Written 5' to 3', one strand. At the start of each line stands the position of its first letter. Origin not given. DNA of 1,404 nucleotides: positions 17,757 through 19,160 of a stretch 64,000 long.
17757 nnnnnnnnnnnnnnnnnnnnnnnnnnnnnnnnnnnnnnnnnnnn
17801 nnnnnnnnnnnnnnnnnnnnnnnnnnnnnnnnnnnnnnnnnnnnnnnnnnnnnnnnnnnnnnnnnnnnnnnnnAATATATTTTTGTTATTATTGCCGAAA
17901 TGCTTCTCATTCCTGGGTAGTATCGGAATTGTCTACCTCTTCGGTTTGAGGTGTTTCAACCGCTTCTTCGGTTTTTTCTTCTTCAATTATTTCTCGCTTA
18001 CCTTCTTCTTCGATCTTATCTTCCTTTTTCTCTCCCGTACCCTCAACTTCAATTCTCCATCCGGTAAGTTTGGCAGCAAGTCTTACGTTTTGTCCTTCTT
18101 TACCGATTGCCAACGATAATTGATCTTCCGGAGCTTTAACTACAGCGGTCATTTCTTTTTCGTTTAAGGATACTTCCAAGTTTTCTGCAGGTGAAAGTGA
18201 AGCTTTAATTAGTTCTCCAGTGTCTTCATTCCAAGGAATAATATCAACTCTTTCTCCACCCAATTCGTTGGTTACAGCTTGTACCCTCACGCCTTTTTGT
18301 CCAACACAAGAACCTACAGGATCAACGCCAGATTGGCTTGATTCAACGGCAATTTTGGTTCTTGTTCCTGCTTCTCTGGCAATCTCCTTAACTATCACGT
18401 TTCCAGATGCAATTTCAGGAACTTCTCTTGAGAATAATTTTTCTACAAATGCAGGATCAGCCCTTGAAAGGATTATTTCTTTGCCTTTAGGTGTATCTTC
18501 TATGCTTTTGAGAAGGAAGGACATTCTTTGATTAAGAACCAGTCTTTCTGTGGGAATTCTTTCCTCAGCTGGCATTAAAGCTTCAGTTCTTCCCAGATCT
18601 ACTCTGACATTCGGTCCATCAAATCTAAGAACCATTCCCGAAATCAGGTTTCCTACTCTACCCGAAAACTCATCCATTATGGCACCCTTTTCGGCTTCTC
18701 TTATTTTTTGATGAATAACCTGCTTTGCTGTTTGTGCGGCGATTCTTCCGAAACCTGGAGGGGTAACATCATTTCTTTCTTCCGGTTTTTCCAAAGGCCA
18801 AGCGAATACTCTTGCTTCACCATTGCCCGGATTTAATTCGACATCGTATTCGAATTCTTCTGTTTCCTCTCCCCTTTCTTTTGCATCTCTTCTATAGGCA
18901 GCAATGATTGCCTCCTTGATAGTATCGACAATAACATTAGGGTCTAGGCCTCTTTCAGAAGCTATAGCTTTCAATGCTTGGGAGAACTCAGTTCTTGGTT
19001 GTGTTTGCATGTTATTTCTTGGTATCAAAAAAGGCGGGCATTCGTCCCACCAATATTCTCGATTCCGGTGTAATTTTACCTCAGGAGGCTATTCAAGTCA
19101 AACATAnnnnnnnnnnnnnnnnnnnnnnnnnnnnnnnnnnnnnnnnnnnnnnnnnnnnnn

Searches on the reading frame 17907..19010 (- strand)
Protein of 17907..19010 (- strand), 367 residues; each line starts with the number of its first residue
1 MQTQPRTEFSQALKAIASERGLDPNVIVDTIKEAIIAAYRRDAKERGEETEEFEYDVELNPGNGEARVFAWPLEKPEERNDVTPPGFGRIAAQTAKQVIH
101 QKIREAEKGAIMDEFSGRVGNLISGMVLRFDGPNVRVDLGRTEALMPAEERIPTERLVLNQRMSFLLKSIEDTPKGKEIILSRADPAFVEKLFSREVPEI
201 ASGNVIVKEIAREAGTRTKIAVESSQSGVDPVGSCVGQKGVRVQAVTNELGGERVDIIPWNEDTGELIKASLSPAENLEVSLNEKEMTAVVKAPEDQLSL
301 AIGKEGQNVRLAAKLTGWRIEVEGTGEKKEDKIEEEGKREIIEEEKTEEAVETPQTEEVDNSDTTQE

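Call 37: search_protein_families(library=pfam, proteins=[window:17907-19010:-], max_evalue=0.01)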
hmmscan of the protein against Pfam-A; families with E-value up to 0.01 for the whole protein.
window:17907-19010:- (367 aa): 4 families
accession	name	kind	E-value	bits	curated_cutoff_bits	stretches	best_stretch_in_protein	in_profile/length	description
PF13184.12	KH_5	-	9e-26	90.3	27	1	214-281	1-68/69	NusA-like KH domain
PF08529.16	NusA_N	-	2.1e-17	63.9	23.8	2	8-70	1-57/119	NusA N-terminal domain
PF23095.1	KH_NusA_C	-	2.4e-05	24.7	34.2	1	289-323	1-35/59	Transcription termination/antitermination protein NusA, KH domain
PF00013.35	KH_1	-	0.004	17.3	21.5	0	290-340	3-55/66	KH domain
